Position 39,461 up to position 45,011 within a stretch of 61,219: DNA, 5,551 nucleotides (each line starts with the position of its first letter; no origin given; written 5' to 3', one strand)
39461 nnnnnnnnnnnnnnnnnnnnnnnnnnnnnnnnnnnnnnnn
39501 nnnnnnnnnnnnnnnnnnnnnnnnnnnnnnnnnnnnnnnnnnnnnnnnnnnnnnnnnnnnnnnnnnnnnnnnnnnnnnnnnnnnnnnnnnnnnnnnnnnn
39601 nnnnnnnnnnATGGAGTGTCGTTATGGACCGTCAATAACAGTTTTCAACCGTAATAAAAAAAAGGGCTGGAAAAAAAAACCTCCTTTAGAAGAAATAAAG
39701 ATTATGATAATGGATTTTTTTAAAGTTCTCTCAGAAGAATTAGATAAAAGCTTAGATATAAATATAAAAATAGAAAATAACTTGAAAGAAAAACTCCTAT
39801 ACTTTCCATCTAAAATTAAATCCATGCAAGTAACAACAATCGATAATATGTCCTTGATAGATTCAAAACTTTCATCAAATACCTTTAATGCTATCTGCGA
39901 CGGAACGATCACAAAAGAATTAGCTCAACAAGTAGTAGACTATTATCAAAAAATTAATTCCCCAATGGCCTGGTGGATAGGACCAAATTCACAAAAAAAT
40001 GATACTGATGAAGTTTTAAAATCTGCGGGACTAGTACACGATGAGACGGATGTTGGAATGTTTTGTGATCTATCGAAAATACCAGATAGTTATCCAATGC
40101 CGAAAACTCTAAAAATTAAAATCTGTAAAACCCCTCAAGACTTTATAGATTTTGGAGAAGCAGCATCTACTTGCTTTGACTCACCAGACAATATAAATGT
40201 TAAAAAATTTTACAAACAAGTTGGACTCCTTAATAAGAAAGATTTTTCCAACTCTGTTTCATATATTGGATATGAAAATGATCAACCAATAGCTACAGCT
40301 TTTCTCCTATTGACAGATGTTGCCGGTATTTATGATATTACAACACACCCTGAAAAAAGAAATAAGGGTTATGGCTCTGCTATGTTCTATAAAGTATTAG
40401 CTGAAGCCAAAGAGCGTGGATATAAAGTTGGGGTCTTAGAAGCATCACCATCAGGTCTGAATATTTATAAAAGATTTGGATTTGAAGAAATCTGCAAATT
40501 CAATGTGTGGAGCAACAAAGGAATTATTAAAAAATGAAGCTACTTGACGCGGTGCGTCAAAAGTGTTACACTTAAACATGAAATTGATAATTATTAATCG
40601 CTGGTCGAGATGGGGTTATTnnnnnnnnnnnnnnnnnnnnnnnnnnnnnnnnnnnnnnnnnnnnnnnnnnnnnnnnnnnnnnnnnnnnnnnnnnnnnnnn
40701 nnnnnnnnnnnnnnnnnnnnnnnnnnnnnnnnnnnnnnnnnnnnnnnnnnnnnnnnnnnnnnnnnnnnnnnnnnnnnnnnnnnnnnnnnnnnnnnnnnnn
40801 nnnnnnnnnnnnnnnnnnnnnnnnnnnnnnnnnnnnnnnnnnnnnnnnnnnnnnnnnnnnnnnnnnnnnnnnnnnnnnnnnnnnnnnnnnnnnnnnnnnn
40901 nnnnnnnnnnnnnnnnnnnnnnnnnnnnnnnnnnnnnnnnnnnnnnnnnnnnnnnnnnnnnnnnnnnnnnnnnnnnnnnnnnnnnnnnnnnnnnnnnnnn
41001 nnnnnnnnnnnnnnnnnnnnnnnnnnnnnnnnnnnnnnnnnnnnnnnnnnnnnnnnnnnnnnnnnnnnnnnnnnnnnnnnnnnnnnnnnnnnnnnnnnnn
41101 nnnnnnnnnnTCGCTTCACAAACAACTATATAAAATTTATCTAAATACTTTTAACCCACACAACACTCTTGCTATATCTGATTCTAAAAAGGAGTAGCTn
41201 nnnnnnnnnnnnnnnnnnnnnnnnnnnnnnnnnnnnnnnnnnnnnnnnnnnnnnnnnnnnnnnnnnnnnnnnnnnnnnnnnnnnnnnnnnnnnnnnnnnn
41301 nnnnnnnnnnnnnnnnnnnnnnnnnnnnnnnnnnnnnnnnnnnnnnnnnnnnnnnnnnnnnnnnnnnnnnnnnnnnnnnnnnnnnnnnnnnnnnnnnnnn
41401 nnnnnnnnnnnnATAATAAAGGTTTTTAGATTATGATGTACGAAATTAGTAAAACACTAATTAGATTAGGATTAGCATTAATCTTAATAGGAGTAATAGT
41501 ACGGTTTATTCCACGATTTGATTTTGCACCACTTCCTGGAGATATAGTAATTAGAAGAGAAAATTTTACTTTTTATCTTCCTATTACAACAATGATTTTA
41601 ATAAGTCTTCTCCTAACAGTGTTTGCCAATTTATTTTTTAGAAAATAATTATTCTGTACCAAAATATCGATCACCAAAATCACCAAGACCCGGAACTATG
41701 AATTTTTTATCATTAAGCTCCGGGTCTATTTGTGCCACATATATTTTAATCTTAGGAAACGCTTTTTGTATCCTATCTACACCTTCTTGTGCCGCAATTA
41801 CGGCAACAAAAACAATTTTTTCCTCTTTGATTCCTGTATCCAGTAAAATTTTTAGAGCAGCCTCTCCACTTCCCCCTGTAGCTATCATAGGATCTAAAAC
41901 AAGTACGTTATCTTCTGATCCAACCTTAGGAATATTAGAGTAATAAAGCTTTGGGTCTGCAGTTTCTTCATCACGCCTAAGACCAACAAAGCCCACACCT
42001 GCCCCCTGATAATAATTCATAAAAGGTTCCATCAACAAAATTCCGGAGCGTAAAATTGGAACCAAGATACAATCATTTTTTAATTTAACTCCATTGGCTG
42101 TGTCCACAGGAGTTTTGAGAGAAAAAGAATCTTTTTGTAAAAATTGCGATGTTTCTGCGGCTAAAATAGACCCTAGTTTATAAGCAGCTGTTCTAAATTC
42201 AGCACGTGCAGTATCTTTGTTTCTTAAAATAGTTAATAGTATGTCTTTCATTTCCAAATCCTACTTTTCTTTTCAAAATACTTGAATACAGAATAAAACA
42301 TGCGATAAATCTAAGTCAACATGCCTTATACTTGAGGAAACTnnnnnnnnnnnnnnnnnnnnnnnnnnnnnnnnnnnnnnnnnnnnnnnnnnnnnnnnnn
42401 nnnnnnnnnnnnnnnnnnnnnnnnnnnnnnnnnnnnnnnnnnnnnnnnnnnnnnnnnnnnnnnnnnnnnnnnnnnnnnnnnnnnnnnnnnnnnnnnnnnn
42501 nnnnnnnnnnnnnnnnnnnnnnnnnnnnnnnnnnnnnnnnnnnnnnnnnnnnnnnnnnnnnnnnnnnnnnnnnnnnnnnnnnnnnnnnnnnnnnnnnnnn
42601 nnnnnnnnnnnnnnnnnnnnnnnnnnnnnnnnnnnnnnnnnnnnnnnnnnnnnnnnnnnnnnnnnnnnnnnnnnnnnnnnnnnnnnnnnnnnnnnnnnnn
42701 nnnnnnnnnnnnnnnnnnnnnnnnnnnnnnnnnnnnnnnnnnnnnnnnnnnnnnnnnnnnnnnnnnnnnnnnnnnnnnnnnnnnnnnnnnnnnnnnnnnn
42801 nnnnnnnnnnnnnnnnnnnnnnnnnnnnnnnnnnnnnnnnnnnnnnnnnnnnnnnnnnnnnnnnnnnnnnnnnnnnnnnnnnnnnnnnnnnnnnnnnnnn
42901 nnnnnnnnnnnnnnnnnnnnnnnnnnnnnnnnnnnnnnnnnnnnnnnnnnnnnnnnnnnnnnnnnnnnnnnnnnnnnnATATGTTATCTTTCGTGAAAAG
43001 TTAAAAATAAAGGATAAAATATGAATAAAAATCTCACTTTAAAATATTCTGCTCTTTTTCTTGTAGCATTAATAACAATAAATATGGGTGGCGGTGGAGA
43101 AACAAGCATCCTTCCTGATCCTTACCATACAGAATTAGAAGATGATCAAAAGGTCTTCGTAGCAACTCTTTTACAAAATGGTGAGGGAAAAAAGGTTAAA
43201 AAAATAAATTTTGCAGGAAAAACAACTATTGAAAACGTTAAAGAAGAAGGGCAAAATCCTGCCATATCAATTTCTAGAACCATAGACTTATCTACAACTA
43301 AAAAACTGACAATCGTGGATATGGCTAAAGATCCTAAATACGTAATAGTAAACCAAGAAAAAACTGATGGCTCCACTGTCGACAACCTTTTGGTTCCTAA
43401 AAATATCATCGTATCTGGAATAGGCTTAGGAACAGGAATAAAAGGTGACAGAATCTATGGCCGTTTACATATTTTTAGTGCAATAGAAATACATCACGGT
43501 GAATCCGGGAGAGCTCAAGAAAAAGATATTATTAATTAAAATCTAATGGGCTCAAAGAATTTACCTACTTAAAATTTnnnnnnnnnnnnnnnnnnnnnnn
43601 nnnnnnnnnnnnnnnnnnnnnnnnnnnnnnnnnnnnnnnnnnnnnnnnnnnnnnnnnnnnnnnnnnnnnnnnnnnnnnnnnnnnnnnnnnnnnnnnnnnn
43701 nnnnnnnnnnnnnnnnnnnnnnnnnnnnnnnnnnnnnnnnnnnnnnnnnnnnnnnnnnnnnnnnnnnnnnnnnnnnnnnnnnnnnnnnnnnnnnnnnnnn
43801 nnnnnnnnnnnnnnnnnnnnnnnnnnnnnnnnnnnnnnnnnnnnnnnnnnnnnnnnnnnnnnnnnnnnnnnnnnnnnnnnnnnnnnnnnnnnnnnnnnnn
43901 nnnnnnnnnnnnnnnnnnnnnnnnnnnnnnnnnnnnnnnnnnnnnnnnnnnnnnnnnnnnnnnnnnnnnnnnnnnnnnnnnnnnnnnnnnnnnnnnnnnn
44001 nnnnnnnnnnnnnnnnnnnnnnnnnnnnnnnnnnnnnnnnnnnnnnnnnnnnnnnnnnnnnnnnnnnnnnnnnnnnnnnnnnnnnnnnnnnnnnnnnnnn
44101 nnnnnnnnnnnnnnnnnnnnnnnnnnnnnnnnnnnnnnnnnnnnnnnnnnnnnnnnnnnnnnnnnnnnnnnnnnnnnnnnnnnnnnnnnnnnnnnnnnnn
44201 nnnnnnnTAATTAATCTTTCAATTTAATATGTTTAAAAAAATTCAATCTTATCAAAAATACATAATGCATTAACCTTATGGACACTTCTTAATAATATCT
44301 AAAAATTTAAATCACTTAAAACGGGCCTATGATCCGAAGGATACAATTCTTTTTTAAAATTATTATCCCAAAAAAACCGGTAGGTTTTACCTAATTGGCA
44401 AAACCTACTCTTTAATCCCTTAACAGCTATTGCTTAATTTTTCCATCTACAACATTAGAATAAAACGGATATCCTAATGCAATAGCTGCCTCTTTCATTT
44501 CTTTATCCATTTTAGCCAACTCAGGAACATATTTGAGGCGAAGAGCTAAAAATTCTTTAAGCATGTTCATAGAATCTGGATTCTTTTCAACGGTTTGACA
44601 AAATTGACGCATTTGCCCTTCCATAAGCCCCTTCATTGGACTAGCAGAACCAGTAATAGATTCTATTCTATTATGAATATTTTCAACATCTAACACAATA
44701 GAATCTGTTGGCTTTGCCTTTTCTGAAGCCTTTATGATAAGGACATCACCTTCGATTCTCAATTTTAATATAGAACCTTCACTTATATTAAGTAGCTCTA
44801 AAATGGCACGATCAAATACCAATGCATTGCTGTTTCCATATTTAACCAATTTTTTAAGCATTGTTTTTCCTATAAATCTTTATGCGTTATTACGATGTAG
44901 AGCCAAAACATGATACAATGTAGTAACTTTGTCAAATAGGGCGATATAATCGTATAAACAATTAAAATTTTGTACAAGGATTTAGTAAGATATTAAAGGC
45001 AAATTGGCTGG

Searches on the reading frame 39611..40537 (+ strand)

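Call 11: search_protein_families(library=pfam, proteins=[window:39611-40537:+], max_evalue=0.01)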
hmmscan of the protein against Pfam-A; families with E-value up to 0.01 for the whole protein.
window:39611-40537:+ (308 aa): 6 families
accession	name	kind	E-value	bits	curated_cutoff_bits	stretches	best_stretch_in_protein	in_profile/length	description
PF13527.13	Acetyltransf_9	-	4.3e-11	43.3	25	1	236-293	71-126/127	Acetyltransferase (GNAT) domain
PF00583.31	Acetyltransf_1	-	1.7e-09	38.4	20.7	1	209-291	24-116/116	Acetyltransferase (GNAT) family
PF13508.13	Acetyltransf_7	-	6e-09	36.6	27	1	216-293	4-84/84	Acetyltransferase (GNAT) domain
PF13673.13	Acetyltransf_10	-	3e-07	30.9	23.6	1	210-294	24-110/128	Acetyltransferase (GNAT) domain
PF08445.16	FR47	-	6.2e-05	23.3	22.1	1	228-296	12-81/86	FR47-like protein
PF14542.12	Acetyltransf_CG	-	0.0076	16.8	30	0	237-273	24-60/80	GCN5-related N-acetyl-transferase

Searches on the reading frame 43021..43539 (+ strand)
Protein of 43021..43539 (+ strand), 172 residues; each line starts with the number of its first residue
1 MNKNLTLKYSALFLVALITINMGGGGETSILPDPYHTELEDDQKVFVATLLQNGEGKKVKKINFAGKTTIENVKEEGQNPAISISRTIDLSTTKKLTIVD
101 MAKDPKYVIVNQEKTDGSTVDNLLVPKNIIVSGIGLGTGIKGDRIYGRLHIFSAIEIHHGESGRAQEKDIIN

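Call 11: search_protein_families(library=pfam, proteins=[window:43021-43539:+], max_evalue=0.01)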
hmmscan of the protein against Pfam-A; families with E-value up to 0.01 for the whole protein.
window:43021-43539:+ (172 aa): 0 families

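Call 37: search_protein_families(library=pfam, proteins=[window:43021-43539:+], max_evalue=0.01)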
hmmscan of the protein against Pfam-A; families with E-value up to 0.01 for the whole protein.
window:43021-43539:+ (172 aa): 0 families

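Call 38: find_homologous_proteins(query=window:43021-43539:+, max_evalue=0.001)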
Query window:43021-43539:+ (172 aa): 2 proteins with E <= 0.001 among 186 candidates.
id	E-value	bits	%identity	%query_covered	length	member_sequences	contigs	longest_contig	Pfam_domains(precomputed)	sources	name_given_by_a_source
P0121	4.5e-105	367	100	100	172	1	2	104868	-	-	-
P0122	4.3e-44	168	52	99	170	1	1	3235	-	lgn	-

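Call 39: find_encoding_contigs(protein=P0122, flank=10000, max_places=5)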
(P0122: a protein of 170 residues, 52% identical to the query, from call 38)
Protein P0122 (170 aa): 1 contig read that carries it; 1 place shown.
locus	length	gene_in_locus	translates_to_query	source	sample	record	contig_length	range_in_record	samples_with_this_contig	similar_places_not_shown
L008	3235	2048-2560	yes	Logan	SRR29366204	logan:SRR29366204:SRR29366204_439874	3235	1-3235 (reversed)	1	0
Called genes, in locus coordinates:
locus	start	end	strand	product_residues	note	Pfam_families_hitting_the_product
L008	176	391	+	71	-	-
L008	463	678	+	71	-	PF11146:DUF2905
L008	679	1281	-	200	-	PF14681:UPRTase, PF00156:Pribosyltran (weak)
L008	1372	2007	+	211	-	PF00156:Pribosyltran, PF14681:UPRTase (weak)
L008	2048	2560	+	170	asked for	-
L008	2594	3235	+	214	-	?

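Call 82: search_protein_families(library=ncbifam, proteins=[window:43021-43539:+], max_evalue=0.01)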
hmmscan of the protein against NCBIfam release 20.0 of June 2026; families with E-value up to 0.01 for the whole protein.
window:43021-43539:+ (172 aa): 0 families

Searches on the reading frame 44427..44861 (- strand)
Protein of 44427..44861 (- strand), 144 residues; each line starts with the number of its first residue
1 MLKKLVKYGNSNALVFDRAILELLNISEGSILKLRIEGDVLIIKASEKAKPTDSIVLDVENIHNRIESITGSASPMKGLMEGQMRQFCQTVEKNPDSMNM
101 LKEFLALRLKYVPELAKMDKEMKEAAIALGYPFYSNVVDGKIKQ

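Call 10: search_protein_families(library=pfam, proteins=[window:44427-44861:-], max_evalue=0.01)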
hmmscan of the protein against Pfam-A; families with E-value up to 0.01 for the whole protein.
window:44427-44861:- (144 aa): 1 family
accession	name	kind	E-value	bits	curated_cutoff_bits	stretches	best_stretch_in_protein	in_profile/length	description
PF04014.23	MazE_antitoxin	-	0.0027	18.1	24.7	1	19-45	15-42/48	Antidote-toxin recognition MazE, bacterial antitoxin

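Call 82: search_protein_families(library=ncbifam, proteins=[window:44427-44861:-], max_evalue=0.01)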
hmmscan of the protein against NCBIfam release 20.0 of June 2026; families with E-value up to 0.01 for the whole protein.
window:44427-44861:- (144 aa): 0 families

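Call 83: search_protein_families(library=padloc, proteins=[window:44427-44861:-], max_evalue=0.01)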
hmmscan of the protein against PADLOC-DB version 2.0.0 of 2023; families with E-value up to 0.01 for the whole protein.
window:44427-44861:- (144 aa): 0 families
